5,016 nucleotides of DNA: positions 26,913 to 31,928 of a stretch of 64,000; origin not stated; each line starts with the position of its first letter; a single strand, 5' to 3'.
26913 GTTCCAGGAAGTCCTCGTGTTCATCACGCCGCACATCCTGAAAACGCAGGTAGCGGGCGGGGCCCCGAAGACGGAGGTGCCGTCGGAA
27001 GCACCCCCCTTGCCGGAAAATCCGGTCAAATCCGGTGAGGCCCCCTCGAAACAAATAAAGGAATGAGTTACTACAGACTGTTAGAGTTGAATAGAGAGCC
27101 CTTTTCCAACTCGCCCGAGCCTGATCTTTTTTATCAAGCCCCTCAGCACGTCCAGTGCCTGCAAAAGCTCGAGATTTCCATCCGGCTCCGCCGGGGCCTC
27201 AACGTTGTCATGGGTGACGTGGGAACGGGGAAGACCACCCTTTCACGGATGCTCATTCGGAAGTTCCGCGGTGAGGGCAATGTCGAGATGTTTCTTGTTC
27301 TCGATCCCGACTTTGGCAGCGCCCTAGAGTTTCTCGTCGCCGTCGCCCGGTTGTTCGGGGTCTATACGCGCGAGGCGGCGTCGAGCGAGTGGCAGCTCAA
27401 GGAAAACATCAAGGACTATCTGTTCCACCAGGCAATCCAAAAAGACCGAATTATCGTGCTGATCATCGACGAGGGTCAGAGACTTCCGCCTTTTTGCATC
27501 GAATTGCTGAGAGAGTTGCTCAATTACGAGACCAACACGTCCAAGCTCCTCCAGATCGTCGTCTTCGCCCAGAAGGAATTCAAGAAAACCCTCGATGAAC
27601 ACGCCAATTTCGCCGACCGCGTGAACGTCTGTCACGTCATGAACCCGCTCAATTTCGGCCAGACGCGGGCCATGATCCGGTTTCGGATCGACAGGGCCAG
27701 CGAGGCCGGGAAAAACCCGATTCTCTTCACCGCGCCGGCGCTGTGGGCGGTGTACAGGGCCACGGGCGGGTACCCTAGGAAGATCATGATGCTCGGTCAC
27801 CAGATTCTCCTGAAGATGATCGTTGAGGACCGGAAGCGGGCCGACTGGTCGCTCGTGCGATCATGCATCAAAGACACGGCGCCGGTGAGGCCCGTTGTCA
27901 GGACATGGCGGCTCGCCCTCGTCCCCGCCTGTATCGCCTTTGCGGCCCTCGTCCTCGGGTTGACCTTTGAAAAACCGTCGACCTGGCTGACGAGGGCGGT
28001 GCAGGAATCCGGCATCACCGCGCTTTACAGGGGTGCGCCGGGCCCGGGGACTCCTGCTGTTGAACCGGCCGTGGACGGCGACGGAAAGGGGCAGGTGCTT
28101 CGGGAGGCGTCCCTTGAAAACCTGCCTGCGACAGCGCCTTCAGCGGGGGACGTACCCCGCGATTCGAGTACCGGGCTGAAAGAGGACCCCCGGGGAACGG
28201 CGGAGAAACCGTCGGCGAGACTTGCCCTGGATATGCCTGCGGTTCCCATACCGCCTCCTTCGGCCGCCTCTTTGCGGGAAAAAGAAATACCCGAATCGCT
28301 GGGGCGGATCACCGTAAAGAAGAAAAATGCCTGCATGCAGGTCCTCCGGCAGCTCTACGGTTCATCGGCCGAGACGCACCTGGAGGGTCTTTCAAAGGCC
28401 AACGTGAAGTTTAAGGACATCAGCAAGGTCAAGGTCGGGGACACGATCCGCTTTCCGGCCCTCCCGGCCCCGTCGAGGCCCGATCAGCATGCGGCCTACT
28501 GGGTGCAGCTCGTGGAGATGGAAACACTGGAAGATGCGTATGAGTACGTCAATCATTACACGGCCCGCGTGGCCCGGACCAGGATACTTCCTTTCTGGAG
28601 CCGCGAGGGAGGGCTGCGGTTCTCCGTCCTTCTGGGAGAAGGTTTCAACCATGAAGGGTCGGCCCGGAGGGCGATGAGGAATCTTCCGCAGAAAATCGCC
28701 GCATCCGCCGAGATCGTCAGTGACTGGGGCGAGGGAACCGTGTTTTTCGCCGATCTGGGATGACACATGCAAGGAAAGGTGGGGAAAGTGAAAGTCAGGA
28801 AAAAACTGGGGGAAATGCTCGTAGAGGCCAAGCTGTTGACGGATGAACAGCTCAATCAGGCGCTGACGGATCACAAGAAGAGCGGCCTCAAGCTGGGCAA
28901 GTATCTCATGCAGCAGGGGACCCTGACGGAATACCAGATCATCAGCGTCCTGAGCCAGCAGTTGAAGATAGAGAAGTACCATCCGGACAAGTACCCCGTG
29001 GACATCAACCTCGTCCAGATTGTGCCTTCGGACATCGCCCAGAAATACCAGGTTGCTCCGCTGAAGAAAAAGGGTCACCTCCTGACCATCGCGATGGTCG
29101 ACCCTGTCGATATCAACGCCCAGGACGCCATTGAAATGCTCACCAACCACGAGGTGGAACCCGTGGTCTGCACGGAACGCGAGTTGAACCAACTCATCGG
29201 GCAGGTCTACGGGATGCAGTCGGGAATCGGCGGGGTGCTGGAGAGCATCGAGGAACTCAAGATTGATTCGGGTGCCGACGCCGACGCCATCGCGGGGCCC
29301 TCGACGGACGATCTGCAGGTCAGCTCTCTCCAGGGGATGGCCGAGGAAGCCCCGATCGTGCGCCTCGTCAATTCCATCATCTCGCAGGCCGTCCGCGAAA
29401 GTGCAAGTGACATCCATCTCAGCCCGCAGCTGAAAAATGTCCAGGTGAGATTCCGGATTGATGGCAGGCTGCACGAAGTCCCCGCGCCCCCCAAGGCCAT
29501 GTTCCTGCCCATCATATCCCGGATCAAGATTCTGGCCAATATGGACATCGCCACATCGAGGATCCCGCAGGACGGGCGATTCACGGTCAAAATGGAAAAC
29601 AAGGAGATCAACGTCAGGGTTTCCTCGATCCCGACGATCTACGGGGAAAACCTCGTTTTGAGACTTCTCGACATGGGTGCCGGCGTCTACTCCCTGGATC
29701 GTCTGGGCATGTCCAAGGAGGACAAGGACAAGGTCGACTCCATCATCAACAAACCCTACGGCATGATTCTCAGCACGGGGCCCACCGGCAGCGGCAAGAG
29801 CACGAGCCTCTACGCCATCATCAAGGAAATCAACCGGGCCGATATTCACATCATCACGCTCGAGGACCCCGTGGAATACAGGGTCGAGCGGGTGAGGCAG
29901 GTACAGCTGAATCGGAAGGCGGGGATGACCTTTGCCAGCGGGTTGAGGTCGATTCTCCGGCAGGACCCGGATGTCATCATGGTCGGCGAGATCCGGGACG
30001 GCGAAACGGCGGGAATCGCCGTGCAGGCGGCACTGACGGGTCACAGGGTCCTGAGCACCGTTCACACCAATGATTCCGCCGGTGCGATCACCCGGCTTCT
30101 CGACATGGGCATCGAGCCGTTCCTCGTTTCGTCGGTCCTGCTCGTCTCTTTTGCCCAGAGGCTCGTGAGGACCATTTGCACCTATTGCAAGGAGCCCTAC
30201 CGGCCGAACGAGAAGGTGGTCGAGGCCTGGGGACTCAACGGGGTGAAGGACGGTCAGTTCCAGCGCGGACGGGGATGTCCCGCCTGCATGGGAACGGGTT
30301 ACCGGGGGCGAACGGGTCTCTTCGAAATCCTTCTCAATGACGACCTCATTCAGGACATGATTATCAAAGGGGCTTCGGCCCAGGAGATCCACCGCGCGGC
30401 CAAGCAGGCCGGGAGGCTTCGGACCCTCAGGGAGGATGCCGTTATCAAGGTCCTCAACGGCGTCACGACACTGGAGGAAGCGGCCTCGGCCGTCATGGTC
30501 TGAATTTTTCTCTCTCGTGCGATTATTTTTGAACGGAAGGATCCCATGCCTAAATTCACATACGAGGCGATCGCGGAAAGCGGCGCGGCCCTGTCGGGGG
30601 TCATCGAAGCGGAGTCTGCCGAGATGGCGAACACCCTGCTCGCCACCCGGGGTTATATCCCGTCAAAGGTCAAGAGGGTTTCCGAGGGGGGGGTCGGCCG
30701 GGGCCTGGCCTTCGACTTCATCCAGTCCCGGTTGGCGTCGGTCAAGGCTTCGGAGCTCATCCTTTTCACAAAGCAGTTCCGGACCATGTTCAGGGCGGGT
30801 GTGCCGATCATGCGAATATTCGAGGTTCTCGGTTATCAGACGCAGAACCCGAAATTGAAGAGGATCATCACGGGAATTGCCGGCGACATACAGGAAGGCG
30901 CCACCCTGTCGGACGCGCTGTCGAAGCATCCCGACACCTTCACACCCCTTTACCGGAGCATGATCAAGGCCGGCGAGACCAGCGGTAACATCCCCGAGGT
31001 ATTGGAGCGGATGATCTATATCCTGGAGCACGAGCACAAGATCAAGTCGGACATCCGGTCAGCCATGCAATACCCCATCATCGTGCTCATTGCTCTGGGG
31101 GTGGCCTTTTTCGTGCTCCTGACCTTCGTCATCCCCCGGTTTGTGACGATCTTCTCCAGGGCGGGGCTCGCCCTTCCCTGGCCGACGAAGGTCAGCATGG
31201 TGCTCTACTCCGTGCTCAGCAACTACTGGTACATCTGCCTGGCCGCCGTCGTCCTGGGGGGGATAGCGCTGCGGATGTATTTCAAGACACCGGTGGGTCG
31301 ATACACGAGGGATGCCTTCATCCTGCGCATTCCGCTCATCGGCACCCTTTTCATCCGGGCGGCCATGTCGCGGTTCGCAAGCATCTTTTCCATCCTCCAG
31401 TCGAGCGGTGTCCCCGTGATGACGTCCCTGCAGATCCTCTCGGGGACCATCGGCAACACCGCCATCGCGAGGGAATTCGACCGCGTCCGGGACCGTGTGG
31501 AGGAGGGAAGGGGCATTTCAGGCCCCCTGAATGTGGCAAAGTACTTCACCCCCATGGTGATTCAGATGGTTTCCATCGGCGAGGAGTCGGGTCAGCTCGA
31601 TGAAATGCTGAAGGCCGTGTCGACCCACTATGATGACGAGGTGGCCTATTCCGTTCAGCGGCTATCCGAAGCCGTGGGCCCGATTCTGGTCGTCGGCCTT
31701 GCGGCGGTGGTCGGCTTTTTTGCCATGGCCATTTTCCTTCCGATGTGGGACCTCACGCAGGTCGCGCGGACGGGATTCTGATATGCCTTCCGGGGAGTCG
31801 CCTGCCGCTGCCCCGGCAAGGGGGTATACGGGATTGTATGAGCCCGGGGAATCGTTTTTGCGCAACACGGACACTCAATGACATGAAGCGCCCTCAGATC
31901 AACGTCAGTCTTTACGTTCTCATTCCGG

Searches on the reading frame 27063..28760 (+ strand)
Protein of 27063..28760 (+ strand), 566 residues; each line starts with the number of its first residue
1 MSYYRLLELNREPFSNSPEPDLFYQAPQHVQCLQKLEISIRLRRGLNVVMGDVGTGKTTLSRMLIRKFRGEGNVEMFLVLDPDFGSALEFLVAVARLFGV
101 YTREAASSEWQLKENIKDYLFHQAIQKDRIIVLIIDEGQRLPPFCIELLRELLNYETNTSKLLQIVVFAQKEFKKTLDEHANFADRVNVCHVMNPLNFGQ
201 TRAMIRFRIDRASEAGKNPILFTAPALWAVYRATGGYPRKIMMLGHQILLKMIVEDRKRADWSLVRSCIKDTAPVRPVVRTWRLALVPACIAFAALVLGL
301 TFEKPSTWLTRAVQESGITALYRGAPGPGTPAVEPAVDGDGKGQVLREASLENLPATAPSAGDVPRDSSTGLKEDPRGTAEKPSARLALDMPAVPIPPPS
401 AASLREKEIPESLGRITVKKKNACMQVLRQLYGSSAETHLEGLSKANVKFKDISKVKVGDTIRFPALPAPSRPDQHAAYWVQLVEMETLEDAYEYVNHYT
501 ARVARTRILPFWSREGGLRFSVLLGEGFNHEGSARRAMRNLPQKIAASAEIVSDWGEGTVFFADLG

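Call 49: search_protein_families(library=pfam, proteins=[window:27063-28760:+], max_evalue=0.0001)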
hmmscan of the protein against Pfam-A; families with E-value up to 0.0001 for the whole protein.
window:27063-28760:+ (566 aa): 2 families
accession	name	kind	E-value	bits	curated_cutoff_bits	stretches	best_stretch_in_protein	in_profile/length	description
PF13401.12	AAA_22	-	6.2e-19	69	27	1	43-177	4-130/130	AAA domain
PF01637.24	ATPase_2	-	1.1e-06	29.1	33.2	1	44-244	20-225/225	ATPase domain predominantly from Archaea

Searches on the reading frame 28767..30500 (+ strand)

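Call 49: search_protein_families(library=pfam, proteins=[window:28767-30500:+], max_evalue=0.0001)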
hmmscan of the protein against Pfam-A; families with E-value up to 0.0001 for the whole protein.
window:28767-30500:+ (578 aa): 2 families
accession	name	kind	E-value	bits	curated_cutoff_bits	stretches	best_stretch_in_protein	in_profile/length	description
PF00437.27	T2SSE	-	7.2e-132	439.9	24.9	1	192-572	3-368/370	Type II/IV secretion system protein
PF05157.20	MshEN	-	1.6e-18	66.9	23.1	1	73-152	8-88/90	MshEN domain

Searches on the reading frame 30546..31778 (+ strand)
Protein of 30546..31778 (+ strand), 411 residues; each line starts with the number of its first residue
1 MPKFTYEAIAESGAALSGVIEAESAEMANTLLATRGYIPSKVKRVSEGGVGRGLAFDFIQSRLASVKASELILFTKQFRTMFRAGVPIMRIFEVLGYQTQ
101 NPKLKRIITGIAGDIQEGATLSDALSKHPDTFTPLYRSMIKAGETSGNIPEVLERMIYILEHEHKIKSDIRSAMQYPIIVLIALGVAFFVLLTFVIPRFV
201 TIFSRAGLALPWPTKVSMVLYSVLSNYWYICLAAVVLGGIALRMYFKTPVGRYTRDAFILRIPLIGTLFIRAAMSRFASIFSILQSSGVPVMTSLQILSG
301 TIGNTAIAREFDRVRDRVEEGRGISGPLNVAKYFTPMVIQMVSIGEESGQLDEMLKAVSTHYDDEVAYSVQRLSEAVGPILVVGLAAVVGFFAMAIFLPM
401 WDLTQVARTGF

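Call 49: search_protein_families(library=pfam, proteins=[window:30546-31778:+], max_evalue=0.0001)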
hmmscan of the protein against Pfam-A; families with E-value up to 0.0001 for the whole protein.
window:30546-31778:+ (411 aa): 1 family
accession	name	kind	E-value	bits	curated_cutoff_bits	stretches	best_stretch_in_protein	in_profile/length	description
PF00482.28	T2SSF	-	4.2e-59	198.4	25.2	2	74-197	1-125/125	Type II secretion system (T2SS), protein F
